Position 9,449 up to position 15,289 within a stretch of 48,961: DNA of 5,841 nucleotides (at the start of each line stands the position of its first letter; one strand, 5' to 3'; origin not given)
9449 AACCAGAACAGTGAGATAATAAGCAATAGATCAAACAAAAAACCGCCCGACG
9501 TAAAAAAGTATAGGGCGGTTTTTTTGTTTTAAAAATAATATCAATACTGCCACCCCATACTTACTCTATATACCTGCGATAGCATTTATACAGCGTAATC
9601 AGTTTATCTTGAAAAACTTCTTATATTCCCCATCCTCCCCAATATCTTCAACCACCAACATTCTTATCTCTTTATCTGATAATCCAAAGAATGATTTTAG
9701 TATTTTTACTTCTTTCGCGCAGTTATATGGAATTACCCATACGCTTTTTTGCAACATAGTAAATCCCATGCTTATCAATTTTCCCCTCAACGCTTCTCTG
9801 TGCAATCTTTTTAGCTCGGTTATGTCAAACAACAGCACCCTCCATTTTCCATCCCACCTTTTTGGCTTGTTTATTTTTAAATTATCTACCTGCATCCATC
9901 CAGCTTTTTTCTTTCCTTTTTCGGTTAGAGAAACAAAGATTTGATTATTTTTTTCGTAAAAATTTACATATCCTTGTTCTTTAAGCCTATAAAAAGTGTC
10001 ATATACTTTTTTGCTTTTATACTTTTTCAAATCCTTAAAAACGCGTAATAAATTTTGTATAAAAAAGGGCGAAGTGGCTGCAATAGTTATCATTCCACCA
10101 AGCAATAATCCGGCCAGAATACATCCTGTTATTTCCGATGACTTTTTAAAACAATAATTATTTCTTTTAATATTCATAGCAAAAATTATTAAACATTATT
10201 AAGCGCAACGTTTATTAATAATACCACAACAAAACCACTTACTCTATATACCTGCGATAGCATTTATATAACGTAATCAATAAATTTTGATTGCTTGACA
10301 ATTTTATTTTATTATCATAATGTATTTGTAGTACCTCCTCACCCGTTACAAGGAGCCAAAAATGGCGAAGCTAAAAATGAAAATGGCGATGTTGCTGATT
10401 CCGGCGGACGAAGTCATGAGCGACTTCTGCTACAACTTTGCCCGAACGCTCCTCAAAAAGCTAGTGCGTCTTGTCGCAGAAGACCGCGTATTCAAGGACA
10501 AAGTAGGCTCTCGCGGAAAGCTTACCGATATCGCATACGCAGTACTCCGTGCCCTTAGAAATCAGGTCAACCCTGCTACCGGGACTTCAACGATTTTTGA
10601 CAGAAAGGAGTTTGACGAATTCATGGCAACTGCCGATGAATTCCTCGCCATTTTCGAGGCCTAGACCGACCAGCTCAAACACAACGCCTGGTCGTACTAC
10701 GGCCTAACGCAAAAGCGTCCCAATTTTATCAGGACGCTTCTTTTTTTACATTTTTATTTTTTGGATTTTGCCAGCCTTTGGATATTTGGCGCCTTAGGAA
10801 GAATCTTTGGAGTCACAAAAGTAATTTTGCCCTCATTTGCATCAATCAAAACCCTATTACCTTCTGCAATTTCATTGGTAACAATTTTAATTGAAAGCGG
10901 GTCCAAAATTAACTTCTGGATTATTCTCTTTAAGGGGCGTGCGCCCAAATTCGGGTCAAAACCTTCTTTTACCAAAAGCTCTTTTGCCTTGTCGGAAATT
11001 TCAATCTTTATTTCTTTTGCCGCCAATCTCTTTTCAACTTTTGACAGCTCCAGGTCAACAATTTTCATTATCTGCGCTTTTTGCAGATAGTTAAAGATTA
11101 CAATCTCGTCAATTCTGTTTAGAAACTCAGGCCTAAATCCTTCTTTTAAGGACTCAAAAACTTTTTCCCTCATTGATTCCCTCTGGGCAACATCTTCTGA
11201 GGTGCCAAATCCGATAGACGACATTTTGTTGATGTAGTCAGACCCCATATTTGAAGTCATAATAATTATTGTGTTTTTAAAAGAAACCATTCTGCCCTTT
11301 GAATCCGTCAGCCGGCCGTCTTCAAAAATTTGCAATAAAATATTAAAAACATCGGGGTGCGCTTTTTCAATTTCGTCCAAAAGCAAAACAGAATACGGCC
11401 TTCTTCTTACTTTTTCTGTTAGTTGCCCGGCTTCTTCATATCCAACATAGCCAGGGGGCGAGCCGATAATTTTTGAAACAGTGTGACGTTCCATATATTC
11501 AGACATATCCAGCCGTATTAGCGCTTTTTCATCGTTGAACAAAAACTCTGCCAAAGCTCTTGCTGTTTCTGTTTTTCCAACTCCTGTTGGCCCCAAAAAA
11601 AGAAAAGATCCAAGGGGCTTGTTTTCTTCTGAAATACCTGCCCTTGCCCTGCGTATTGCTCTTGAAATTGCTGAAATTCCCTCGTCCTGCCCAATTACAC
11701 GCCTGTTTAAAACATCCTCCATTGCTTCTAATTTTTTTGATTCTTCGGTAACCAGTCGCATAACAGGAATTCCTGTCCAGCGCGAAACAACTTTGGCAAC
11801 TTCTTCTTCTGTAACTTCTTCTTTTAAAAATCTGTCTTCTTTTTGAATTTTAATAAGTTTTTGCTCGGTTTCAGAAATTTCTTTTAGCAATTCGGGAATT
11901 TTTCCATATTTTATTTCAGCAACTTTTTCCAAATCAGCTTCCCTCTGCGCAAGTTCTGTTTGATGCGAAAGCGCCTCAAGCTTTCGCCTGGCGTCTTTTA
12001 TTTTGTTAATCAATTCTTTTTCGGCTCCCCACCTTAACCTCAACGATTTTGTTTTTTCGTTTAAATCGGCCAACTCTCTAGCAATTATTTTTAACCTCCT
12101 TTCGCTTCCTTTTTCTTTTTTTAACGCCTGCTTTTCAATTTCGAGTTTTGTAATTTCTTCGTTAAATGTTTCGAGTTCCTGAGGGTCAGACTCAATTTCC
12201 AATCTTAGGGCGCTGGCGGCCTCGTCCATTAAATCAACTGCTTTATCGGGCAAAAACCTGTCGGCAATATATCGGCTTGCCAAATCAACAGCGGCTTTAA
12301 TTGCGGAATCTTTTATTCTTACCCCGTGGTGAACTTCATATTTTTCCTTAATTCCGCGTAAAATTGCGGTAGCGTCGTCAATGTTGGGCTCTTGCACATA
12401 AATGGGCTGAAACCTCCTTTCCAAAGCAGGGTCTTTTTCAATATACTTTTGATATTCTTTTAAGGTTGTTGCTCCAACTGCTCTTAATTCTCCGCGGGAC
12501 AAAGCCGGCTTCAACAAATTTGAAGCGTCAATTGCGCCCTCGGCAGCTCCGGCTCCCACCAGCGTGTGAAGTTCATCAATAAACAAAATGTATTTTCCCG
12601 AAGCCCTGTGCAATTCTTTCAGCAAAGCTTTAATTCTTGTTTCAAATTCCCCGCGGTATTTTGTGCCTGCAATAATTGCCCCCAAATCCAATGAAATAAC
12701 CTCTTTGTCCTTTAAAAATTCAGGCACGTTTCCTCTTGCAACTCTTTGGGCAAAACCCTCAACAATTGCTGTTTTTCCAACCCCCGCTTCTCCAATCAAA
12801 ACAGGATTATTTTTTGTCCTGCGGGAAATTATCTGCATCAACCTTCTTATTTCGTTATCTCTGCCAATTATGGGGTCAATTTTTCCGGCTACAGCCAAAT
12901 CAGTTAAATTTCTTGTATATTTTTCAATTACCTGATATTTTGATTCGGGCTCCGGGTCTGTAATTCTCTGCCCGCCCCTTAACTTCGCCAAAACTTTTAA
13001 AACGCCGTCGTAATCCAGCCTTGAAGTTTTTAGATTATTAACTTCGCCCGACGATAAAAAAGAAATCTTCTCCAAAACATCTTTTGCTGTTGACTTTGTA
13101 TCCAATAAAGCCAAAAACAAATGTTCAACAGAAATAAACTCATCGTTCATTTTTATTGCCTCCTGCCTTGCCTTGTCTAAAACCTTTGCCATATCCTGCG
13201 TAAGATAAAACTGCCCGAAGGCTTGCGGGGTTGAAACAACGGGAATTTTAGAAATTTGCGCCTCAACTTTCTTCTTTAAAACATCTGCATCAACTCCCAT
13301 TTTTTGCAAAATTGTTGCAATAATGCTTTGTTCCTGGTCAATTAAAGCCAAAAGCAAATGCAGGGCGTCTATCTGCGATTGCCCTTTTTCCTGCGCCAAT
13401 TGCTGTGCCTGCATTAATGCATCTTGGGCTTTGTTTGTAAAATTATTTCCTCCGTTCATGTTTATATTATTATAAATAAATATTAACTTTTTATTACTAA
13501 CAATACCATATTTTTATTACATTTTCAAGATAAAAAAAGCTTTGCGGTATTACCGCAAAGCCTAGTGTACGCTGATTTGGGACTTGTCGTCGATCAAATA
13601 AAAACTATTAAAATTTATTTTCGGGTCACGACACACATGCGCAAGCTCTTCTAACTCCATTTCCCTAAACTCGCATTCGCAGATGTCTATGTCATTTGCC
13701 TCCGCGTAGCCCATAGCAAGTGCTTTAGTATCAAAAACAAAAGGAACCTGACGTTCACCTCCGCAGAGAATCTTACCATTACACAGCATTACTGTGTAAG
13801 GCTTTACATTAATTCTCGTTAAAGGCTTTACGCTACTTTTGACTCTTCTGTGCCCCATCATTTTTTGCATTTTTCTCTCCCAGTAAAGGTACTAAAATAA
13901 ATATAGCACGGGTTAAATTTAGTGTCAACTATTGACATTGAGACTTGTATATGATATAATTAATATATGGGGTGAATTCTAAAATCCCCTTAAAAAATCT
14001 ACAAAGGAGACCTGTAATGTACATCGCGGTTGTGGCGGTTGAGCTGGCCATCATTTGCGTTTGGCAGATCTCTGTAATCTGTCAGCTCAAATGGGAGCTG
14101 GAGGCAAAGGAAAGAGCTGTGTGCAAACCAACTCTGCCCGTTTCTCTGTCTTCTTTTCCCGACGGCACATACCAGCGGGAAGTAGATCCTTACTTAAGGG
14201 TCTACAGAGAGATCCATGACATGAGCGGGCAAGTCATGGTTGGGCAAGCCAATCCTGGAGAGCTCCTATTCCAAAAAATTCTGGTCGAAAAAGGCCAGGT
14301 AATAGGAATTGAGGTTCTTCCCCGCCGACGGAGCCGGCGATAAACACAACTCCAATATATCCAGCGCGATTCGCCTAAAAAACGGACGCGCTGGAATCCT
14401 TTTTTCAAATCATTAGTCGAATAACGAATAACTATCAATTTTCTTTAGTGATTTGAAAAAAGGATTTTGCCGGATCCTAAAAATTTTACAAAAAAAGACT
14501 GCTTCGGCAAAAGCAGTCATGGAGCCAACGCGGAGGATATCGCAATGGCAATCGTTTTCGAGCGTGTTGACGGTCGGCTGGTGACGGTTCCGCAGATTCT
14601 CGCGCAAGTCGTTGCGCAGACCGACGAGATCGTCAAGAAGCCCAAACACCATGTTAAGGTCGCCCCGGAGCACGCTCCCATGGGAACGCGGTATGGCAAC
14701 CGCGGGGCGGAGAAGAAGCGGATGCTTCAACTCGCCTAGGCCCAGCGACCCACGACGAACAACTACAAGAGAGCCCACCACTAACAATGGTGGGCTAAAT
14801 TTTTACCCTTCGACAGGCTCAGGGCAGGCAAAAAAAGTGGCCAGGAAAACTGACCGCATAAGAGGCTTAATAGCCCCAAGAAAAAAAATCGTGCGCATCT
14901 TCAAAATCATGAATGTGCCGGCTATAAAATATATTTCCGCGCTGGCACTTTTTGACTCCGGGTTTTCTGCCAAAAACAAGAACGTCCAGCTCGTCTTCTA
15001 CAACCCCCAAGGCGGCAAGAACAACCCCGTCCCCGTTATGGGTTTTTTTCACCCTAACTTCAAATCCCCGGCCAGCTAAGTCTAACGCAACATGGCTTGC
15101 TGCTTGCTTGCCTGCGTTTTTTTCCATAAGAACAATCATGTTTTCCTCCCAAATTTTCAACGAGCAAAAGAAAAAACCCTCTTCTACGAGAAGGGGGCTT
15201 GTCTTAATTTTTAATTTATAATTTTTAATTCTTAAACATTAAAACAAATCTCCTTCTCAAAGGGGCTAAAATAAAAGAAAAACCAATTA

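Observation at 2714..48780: Fifteen GC-rich, self-contained expression cassettes occupy 11 intergenic sites of an AT-rich core chromosome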

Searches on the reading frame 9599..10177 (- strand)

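Call 58: search_protein_families(library=phrogs, max_evalue=0.01, proteins=[window:9599-10177:-])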
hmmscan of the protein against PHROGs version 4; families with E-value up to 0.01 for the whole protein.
window:9599-10177:- (192 aa): 1 family
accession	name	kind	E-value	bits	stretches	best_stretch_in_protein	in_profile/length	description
phrog_11046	-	transcription regulation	0.0002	22.1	1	47-92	30-77/94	transcriptional regulator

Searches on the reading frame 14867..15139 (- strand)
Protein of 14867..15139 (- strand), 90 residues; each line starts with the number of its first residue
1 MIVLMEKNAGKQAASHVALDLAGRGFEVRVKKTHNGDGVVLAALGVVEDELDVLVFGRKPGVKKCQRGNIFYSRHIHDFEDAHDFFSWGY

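Call 6: search_protein_families(library=pfam, max_evalue=0.1, proteins=[window:14867-15139:-])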
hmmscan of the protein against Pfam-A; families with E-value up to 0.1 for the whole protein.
window:14867-15139:- (90 aa): 1 family
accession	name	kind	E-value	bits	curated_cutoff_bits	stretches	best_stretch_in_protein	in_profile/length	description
PF18152.6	DAHP_snth_FXD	-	0.0034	17.6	27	1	1-65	1-62/67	DAHP synthase ferredoxin-like domain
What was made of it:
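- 14829..15200 (-): GC8 cassette (ORF 14867-15139, 90 aa). Weak sub-threshold Pfam DAHP_snth_FXD hit, E = 0.003 (call 6).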

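Call 57: search_protein_families(library=phrogs, max_evalue=0.01, proteins=[window:14867-15139:-])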
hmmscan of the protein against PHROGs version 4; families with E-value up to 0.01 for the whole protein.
window:14867-15139:- (90 aa): 0 families

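Call 76: search_protein_families(library=padloc, max_evalue=0.01, proteins=[window:14867-15139:-])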
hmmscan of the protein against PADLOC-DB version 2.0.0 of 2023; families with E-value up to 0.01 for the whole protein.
window:14867-15139:- (90 aa): 0 families

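Call 78: search_protein_families(library=ncbifam, max_evalue=0.01, proteins=[window:14867-15139:-])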
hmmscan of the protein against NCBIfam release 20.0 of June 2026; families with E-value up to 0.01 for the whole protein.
window:14867-15139:- (90 aa): 0 families
